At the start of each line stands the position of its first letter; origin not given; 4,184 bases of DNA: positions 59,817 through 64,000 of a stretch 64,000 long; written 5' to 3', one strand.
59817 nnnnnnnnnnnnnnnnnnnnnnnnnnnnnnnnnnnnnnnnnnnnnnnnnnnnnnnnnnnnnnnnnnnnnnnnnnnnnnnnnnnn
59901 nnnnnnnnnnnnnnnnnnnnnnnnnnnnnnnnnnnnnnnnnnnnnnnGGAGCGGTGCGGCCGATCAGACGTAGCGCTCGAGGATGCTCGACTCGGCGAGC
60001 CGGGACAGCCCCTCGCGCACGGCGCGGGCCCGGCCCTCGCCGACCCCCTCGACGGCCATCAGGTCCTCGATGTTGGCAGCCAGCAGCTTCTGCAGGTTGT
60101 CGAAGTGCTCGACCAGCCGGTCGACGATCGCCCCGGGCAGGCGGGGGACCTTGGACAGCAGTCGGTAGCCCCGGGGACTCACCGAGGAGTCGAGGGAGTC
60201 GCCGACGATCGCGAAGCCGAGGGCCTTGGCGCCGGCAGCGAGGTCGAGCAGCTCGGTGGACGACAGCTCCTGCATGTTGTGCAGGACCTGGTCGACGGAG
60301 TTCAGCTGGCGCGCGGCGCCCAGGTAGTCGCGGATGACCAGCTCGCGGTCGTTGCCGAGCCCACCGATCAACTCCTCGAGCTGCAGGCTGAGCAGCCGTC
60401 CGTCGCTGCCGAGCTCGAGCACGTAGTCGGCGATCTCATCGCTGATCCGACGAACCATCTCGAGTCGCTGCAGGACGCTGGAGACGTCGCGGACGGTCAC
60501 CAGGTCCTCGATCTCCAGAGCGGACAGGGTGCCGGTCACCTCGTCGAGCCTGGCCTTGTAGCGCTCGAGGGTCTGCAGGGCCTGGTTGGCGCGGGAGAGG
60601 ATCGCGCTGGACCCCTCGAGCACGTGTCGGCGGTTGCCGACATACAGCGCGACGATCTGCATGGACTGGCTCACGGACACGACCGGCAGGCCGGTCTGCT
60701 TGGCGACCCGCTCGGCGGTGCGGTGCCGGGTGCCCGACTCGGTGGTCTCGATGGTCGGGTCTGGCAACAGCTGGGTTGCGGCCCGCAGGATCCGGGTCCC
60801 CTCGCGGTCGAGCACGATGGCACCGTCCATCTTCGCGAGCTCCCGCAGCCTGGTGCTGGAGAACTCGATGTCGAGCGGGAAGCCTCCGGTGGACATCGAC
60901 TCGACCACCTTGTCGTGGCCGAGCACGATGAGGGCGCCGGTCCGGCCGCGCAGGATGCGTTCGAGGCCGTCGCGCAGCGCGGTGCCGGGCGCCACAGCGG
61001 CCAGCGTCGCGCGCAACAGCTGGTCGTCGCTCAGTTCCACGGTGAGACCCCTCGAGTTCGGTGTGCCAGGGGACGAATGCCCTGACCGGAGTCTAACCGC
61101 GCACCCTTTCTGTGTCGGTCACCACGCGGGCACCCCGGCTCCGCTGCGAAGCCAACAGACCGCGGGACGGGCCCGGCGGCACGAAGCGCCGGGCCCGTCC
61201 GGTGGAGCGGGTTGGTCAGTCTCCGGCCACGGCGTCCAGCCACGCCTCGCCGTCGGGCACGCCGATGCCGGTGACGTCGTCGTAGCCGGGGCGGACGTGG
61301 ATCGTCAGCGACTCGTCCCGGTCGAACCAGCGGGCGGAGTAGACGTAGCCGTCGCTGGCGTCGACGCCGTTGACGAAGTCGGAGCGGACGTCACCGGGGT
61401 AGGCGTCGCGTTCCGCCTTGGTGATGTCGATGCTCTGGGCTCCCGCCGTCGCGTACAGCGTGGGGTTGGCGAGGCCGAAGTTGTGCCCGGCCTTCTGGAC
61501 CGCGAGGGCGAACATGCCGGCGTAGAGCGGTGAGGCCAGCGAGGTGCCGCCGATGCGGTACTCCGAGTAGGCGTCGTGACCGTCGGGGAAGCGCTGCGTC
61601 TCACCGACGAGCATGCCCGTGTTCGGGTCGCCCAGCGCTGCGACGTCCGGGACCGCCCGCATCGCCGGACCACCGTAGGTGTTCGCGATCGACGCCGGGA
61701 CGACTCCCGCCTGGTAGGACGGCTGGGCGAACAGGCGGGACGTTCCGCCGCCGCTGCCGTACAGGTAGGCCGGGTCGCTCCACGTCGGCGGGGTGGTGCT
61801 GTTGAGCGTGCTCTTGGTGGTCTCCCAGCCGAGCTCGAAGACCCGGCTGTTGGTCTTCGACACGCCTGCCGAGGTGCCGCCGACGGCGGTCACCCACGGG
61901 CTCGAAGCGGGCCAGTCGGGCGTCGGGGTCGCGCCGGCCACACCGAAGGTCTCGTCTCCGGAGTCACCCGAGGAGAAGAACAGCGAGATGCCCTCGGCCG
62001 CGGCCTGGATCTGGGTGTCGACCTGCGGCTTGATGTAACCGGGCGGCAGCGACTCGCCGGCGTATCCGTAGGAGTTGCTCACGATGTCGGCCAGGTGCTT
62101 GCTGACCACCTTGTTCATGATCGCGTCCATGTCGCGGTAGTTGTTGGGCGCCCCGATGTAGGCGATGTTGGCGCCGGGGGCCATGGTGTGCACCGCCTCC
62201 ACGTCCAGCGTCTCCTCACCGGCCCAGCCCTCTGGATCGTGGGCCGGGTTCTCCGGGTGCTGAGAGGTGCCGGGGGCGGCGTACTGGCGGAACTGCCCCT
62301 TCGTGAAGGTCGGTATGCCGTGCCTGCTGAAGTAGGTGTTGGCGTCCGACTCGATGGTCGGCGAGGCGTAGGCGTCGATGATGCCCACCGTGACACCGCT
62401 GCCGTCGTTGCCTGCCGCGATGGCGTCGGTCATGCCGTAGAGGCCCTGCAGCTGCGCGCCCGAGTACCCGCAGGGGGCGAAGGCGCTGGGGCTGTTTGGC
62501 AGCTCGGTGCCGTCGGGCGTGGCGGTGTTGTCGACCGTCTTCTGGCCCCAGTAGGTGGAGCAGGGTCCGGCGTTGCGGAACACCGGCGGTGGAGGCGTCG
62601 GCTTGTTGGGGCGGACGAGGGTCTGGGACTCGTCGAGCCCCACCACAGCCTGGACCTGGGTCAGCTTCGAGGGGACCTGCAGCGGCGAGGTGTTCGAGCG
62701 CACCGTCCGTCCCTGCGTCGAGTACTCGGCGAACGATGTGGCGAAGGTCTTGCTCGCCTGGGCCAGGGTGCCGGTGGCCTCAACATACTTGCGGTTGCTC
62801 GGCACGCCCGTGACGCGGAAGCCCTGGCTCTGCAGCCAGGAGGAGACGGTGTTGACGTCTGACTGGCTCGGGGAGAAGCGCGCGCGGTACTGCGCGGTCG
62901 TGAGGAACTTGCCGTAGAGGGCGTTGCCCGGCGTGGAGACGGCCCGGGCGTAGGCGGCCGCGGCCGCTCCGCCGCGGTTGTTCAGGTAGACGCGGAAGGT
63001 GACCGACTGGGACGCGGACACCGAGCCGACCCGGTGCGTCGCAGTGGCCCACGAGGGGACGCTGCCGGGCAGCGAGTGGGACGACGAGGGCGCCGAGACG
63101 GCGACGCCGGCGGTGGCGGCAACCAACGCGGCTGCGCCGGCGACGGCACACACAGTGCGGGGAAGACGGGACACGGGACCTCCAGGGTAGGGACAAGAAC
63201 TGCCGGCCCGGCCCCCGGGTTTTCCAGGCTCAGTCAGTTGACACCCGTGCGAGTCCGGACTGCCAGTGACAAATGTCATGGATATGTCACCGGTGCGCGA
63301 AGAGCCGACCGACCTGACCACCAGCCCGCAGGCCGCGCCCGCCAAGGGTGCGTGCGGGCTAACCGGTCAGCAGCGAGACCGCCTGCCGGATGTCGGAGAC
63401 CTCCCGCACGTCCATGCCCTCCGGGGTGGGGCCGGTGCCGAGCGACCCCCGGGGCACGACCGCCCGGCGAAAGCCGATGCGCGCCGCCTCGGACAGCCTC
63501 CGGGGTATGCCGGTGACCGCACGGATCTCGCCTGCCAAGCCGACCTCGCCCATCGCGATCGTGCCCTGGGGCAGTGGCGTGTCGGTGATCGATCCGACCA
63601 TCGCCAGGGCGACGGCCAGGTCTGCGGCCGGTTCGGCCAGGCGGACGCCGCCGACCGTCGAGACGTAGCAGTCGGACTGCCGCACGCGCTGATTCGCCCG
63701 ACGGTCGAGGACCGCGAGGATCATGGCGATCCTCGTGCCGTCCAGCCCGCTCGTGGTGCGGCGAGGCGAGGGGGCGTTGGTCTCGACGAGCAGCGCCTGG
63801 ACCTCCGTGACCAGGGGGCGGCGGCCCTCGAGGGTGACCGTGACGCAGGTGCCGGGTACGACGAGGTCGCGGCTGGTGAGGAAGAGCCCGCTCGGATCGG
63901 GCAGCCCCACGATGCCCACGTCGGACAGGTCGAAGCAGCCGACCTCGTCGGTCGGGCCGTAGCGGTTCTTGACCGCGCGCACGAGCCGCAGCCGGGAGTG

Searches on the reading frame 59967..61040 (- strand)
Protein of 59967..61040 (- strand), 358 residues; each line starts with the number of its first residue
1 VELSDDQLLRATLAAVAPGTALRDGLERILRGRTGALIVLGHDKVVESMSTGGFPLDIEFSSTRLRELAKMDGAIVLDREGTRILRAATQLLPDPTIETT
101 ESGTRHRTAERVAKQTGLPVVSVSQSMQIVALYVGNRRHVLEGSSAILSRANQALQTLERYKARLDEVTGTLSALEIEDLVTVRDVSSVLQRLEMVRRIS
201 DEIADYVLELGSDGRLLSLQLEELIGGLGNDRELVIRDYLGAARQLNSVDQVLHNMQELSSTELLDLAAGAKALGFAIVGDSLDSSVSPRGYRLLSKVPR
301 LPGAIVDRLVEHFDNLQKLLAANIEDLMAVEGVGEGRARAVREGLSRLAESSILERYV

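Call 27: search_protein_families(library=pfam, proteins=[window:59967-61040:-], max_evalue=0.00001)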
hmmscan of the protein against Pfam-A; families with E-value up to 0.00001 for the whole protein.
window:59967-61040:- (358 aa): 4 families
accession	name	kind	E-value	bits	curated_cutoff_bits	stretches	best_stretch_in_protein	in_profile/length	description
PF10635.14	DisA-linker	-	1.9e-51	174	25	1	141-278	1-137/142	DisA bacterial checkpoint controller linker region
PF02457.21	DAC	-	7.4e-26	90.5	27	1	24-136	2-117/119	DisA bacterial checkpoint controller nucleotide-binding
PF00633.29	HHH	-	1e-06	28.7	24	1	316-343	2-29/30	Helix-hairpin-helix motif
PF12826.13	HHH_2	-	1.6e-06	28.6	27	0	308-343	18-53/64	Helix-hairpin-helix motif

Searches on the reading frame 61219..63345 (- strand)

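Call 27: search_protein_families(library=pfam, proteins=[window:61219-63345:-], max_evalue=0.00001)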
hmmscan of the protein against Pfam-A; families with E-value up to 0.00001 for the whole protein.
window:61219-63345:- (709 aa): 2 families
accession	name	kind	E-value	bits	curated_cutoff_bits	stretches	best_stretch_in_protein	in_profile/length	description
PF09286.16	Pro-kuma_activ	-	1.5e-33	116.5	23.5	1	103-239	3-142/143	Pro-kumamolisin, activation domain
PF00082.27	Peptidase_S8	-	1.1e-12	48.3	21.8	1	384-625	73-260/288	Subtilase family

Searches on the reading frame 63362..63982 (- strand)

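Call 43: search_protein_families(library=ncbifam, proteins=[window:63362-63982:-], max_evalue=0.00001)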
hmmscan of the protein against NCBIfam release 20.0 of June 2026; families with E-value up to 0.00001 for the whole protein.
window:63362-63982:- (207 aa): 4 families
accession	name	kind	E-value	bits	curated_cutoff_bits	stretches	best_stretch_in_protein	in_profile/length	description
TIGR00416.1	sms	equivalog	1.1e-62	212.3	403.05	1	1-202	254-454/454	DNA repair protein RadA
TIGR02903.1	spore_lon_C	equivalog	1.5e-13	50.1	678.8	1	89-204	497-613/615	Lon family ATP-dependent protease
TIGR02902.1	spore_lonB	equivalog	8.7e-12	44.4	723.3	1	85-181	409-505/531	ATP-dependent protease LonB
TIGR00764.1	lon_rel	equivalog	1.8e-06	26.9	516.6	1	88-179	470-562/608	ATP-dependent protease LonB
